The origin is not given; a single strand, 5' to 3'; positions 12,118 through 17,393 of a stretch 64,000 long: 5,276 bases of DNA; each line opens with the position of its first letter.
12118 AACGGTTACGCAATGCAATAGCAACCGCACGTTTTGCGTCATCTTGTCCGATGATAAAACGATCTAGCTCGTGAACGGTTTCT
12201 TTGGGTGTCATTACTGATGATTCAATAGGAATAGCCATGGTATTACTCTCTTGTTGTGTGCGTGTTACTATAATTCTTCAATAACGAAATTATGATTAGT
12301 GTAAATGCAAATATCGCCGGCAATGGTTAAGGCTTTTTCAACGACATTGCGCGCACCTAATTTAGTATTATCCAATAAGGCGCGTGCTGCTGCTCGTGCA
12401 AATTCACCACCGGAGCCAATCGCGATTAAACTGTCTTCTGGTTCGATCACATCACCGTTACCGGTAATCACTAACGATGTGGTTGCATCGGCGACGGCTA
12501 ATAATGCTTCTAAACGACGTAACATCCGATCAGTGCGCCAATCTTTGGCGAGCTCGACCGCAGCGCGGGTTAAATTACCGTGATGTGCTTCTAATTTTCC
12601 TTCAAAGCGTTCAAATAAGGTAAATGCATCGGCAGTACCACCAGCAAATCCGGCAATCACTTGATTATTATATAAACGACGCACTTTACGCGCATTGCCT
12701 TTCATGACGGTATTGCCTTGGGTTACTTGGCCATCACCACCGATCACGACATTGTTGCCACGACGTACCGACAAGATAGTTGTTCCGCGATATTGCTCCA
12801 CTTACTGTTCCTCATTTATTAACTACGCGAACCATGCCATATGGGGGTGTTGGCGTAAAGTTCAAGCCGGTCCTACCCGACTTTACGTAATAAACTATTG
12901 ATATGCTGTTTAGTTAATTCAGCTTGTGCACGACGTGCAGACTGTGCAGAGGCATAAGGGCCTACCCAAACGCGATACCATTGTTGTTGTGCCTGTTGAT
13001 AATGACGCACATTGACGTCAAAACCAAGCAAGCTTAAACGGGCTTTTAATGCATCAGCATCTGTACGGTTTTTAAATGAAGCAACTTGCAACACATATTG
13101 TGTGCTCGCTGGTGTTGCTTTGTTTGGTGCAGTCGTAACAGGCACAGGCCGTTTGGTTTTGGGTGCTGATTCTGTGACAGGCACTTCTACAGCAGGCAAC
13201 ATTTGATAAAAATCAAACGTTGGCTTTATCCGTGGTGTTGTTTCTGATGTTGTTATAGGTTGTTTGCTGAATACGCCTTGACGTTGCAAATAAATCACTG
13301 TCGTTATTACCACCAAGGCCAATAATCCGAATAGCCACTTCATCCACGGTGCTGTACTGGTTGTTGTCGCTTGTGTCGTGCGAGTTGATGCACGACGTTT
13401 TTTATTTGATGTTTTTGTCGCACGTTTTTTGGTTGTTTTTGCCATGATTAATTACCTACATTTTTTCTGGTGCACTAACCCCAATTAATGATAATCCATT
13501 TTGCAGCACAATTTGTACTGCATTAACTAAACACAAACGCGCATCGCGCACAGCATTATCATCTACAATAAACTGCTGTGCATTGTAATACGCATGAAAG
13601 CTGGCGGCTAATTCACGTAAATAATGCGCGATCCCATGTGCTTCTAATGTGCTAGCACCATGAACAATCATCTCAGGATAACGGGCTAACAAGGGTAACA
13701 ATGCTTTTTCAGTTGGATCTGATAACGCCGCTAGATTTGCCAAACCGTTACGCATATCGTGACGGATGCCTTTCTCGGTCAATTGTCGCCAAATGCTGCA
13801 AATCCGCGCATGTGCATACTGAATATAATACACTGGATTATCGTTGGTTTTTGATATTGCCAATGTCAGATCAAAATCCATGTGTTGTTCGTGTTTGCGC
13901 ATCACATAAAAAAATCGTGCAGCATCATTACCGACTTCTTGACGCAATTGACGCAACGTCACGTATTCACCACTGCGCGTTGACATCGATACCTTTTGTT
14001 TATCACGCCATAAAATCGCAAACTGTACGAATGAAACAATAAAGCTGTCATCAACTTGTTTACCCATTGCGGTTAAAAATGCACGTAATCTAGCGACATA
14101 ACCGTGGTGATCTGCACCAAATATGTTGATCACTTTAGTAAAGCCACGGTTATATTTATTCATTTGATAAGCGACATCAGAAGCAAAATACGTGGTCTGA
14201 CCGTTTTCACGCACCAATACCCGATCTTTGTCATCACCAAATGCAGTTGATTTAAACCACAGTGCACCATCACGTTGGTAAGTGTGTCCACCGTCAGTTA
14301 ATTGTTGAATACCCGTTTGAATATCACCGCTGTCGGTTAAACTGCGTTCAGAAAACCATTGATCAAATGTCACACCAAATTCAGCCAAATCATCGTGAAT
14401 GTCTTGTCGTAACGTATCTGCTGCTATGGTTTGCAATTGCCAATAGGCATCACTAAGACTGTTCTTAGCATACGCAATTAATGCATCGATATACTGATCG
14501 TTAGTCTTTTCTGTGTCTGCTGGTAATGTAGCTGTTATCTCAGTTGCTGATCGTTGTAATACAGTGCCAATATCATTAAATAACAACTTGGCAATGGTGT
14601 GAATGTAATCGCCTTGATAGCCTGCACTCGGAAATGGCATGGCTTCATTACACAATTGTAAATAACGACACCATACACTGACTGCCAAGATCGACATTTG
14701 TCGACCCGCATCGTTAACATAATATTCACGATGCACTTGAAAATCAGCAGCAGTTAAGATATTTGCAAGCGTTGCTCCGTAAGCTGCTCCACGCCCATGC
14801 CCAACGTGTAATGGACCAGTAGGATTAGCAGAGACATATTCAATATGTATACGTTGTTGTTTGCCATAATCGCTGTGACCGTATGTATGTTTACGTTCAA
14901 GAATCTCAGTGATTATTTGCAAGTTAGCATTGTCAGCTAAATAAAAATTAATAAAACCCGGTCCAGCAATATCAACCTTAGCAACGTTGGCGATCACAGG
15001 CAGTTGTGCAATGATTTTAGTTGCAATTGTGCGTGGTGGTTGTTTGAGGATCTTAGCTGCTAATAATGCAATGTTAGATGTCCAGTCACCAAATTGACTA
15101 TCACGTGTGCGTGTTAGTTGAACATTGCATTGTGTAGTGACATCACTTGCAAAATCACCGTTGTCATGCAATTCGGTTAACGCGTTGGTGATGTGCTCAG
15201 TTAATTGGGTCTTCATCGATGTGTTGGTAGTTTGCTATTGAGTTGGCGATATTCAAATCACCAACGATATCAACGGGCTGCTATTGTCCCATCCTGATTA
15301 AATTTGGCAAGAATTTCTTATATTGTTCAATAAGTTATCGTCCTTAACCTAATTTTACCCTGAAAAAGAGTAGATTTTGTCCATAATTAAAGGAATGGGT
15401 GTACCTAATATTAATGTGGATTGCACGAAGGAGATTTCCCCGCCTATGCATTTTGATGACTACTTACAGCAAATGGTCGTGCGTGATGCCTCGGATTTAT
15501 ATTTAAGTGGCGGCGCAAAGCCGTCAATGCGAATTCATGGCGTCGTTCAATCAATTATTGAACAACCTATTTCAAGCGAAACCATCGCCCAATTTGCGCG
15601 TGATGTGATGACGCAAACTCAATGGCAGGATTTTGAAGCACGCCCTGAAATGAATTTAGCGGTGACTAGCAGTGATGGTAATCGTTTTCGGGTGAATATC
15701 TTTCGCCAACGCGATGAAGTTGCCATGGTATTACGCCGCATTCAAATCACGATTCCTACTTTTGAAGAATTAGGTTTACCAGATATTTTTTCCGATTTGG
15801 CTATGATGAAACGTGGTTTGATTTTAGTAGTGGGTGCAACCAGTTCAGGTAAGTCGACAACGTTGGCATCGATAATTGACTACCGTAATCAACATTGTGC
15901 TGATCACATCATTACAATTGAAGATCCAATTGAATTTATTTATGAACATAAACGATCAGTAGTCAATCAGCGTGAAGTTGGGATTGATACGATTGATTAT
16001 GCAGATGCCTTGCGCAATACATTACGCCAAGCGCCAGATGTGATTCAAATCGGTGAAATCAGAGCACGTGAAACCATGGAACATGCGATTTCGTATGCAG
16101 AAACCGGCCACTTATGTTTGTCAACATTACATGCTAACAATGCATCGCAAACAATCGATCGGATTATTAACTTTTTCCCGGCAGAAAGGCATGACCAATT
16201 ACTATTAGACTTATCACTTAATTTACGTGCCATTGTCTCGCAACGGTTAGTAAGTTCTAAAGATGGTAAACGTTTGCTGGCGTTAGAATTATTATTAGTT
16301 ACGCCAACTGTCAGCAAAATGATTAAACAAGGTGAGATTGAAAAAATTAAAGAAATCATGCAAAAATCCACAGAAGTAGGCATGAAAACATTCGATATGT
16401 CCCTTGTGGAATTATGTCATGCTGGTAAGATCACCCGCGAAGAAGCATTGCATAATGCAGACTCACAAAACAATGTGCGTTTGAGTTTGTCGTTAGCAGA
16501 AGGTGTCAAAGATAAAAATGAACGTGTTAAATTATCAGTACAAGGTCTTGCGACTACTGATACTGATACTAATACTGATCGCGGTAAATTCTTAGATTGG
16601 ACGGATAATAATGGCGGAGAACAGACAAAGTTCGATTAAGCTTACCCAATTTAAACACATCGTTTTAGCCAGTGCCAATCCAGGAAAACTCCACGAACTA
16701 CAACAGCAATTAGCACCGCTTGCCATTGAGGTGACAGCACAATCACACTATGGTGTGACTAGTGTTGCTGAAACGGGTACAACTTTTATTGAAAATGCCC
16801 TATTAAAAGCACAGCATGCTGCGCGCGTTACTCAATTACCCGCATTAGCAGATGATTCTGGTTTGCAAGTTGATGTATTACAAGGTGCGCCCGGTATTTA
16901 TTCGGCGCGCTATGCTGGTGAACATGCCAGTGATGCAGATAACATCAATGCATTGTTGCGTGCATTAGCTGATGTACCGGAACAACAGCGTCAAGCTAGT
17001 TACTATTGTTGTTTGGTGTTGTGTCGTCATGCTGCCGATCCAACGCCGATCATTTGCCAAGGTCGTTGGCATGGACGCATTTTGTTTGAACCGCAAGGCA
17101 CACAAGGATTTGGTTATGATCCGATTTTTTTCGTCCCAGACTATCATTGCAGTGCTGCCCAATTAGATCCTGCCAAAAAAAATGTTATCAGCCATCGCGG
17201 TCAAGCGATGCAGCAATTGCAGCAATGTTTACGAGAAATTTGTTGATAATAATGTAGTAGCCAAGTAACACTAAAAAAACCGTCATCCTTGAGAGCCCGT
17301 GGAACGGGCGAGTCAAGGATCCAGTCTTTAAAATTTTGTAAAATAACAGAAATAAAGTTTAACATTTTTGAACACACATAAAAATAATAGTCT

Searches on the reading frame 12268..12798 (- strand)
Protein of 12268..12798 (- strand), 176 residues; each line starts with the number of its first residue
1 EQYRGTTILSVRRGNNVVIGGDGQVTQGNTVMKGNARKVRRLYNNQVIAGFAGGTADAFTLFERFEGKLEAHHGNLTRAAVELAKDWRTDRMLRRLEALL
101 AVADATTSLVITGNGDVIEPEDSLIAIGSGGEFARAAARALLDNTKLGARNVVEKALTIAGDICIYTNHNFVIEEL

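Call 52: search_protein_families(library=ncbifam, max_evalue=0.001, proteins=[window:12268-12798:-])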
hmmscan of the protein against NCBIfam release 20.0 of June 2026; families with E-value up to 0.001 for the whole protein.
window:12268-12798:- (176 aa): 4 families
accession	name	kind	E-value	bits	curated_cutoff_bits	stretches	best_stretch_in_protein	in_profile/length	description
NF003964.0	PRK05456.1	equivalog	8.1e-91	302.5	137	1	2-176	4-178/179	ATP-dependent protease subunit HslV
TIGR03692.1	ATP_dep_HslV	equivalog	1.3e-85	285.3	157.75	1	6-176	1-171/171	HslVU peptidase proteolytic subunit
TIGR03690.1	20S_bact_beta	equivalog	2.9e-06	27.2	191.9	1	4-77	4-75/222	proteasome subunit beta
TIGR03634.1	arc_protsome_B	equivalog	5.3e-06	26.2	224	1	5-134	1-136/185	archaeal proteasome endopeptidase complex subunit beta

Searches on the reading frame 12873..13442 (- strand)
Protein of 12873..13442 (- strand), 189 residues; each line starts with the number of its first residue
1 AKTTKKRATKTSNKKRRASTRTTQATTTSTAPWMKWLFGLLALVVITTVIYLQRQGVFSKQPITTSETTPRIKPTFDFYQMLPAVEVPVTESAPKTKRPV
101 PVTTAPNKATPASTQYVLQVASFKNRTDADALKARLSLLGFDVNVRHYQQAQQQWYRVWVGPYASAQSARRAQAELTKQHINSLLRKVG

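Call 52: search_protein_families(library=ncbifam, max_evalue=0.001, proteins=[window:12873-13442:-])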
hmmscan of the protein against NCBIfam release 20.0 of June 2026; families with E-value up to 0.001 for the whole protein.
window:12873-13442:- (189 aa): 5 families
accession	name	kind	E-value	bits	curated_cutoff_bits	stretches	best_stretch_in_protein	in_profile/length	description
TIGR02223.1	ftsN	equivalog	7.4e-14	52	107.65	1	27-186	169-297/299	cell division protein FtsN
NF007953.1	PRK10672.1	equivalog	1.4e-07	31.4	201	1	50-180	241-352/362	endolytic peptidoglycan transglycosylase RlpA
NF008641.0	PRK11633.1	equivalog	1.2e-06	29.2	150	1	60-177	103-213/228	cell division protein DedD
NF008179.0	PRK10927.1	equivalog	1.6e-05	24.6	525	1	60-169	188-297/319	cell division protein FtsN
NF047735.1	MPL36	exception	0.00099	18.8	430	0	113-143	270-300/305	RlpA family plasminogen-binding lipoprotein MPL36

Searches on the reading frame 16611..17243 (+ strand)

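Call 52: search_protein_families(library=ncbifam, max_evalue=0.001, proteins=[window:16611-17243:+])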
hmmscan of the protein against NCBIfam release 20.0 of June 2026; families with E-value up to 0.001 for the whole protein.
window:16611-17243:+ (211 aa): 8 families
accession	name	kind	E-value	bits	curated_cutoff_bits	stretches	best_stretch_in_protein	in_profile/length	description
NF011397.0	PRK14822.1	equivalog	6.2e-68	228.1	234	1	15-209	2-195/201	XTP/dITP diphosphatase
TIGR00042.1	TIGR00042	equivalog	5.1e-56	189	145.35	1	17-207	2-183/184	RdgB/HAM1 family non-canonical purine NTP pyrophosphatase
NF002698.0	PRK02491.1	equivalog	1.6e-47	162.2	301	1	16-205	129-318/328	nucleoside-triphosphate diphosphatase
NF011399.0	PRK14824.1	subfamily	7.3e-46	156.2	267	1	15-210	3-203/206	putative deoxyribonucleotide triphosphate pyrophosphatase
NF011398.0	PRK14823.1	equivalog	1.7e-43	148.7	272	1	16-209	2-190/191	non-canonical purine NTP diphosphatase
NF011401.0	PRK14826.1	equivalog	5.4e-37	127.4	268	1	15-210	9-219/226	putative deoxyribonucleotide triphosphate pyrophosphatase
NF011396.0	PRK14821.1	equivalog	2.5e-25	89.1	203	1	16-209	2-182/185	XTP/dITP diphosphatase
NF011400.0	PRK14825.1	equivalog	8.4e-20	71.3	246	1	15-207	2-194/199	putative deoxyribonucleotide triphosphate pyrophosphatase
